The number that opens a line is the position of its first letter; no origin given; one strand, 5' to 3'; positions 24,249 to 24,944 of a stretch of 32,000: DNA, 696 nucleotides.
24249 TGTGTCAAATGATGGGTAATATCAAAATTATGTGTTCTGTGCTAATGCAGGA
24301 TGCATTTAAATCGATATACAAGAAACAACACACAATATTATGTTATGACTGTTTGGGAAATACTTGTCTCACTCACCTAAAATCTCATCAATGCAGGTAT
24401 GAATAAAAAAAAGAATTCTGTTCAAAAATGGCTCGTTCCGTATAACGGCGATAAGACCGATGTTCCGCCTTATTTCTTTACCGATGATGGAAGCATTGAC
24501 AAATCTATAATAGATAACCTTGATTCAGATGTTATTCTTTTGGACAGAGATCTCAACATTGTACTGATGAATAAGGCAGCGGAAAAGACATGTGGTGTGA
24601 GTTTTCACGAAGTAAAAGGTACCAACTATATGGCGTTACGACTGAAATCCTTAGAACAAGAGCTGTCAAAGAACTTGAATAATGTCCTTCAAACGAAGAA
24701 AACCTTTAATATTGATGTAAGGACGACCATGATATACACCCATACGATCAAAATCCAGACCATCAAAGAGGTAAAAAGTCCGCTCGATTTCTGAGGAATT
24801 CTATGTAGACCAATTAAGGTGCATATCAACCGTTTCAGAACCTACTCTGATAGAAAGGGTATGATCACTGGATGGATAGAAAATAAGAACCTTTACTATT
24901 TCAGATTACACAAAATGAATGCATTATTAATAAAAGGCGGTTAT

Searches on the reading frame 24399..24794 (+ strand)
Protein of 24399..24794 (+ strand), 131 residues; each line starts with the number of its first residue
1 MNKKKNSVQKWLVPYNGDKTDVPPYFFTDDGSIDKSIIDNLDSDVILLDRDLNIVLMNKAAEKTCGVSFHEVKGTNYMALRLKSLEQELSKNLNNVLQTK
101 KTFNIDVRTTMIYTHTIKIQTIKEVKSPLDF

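Call 53: search_protein_families(library=pfam, max_evalue=0.1, proteins=[window:24399-24794:+])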
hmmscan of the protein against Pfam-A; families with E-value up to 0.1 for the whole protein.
window:24399-24794:+ (131 aa): 5 families
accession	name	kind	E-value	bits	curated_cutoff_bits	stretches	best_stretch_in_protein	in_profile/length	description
PF00989.32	PAS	-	7.3e-08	32.8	22.6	1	36-109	5-81/113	PAS fold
PF08448.16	PAS_4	-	0.00022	21.9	23.1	1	40-104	3-67/110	PAS fold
PF13426.13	PAS_9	-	0.0023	18.6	27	1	46-104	4-59/103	PAS domain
PF13188.13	PAS_8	-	0.0048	17.2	21.8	1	36-72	5-38/65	PAS domain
PF08368.17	FAST_2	-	0.034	15.1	26.9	1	83-114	43-74/89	FAST kinase-like protein, subdomain 2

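Call 61: search_protein_families(library=ncbifam, max_evalue=0.1, proteins=[window:24399-24794:+])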
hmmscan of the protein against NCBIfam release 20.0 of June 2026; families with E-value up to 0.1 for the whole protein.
window:24399-24794:+ (131 aa): 11 families
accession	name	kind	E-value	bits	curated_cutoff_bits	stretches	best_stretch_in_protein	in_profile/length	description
NF008468.0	PRK11360.1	equivalog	2.5e-07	29.5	646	1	32-103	268-337/616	two-component system sensor histidine kinase AtoS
NF045911.1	TCSHisKinNblS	equivalog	2.4e-06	26.2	1000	1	36-119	270-355/621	two-component system sensor histidine kinase NblS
NF046044.1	PnpS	equivalog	5.4e-06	25.7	400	1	35-121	58-141/390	two-component system histidine kinase PnpS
TIGR00229.1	sensory_box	domain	5.7e-06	26.5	22.9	1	36-101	9-74/126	PAS domain S-box protein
NF033092.0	HK_WalK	equivalog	0.00094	17.9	725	1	35-110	261-332/594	cell wall metabolism sensor histidine kinase WalK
NF007474.0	PRK10060.1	equivalog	0.0012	17.1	782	1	33-108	112-188/663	cyclic di-GMP phosphodiesterase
NF008467.0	PRK11359.1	equivalog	0.0026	15.8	857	1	38-103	142-208/800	oxygen-sensing cyclic-di-GMP phosphodiesterase DosP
TIGR02249.1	integrase_gron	subfamily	0.0033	16.8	265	1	105-130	289-313/315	integron integrase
TIGR02966.1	phoR_proteo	equivalog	0.0037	16.3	334.2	1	37-103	11-79/333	phosphate regulon sensor histidine kinase PhoR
NF041552.1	TF_PrdR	equivalog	0.0039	15.6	795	1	33-110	135-216/577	sigma-54 dependent transcriptional regulator PrdR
NF008293.1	PRK11073.1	equivalog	0.0093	15.2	240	1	34-104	9-77/349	nitrogen regulation protein NR(II)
